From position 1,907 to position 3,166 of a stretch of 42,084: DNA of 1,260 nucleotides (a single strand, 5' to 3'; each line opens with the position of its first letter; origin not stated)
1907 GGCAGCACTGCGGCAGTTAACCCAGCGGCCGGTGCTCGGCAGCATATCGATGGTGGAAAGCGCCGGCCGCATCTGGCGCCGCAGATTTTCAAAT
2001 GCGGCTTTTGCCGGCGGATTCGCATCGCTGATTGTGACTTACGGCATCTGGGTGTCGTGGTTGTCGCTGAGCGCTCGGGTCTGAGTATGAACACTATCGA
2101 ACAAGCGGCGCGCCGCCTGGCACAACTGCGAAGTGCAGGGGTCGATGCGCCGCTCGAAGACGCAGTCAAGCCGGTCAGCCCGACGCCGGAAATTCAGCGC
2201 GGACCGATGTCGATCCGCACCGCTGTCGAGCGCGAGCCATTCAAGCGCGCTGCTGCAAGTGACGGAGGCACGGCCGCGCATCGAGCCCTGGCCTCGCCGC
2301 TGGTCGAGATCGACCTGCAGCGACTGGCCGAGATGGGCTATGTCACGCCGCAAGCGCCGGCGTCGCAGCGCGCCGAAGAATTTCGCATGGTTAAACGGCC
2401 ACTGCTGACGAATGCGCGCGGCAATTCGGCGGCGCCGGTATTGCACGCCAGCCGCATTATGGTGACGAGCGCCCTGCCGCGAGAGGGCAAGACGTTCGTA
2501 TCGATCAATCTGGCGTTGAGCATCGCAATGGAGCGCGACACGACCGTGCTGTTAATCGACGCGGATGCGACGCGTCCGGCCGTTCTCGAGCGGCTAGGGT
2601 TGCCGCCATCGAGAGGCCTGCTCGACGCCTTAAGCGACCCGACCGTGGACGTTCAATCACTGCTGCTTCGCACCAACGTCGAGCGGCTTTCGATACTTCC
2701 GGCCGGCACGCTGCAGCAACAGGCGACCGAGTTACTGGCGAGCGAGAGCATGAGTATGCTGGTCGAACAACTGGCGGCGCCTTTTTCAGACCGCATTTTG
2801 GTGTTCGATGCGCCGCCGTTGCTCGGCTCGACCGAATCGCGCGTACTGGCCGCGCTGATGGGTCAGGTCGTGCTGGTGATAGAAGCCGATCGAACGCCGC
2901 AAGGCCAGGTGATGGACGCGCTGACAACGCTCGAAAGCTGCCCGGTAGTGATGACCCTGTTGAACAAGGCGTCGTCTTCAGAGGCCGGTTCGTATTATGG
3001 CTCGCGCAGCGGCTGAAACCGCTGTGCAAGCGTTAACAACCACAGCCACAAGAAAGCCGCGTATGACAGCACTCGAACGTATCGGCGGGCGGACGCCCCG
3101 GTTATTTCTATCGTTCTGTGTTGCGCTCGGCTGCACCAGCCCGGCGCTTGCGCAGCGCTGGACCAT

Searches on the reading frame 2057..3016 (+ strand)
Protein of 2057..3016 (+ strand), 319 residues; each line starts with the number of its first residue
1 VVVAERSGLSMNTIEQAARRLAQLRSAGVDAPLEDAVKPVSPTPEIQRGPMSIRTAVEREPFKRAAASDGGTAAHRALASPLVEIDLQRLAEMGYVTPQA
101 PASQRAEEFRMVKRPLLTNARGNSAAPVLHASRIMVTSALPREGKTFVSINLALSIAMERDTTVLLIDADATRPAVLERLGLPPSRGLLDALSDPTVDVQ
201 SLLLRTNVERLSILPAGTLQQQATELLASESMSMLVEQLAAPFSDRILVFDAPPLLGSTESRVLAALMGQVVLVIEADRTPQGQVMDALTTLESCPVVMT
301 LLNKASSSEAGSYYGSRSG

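Call 12: search_protein_families(library=ncbifam, proteins=[window:2057-3016:+], max_evalue=0.00001)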
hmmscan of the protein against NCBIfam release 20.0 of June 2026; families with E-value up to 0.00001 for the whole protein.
window:2057-3016:+ (319 aa): 6 families
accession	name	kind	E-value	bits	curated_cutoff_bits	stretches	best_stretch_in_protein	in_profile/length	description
TIGR03018.1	pepcterm_TyrKin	hypoth_equivalog_domain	2e-74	249.4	230.65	1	96-303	2-207/207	XrtA-associated tyrosine autokinase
TIGR01007.1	eps_fam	subfamily_domain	8.9e-25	87.4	108.05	1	133-315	19-201/204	polysaccharide biosynthesis tyrosine autokinase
TIGR01005.1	eps_transp_fam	subfamily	1.4e-20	73.1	411.7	1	98-295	519-706/754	exopolysaccharide transport protein family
NF008568.0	PRK11519.1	equivalog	2.6e-16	59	1068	1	134-275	529-666/720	tyrosine-protein kinase Wzc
TIGR03029.1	EpsG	equivalog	4.3e-13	49.1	313.8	1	130-291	102-259/274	chain length determinant protein tyrosine kinase EpsG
NF007350.0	PRK09841.1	equivalog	4.3e-13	48.3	1248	1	132-298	532-694/726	tyrosine-protein kinase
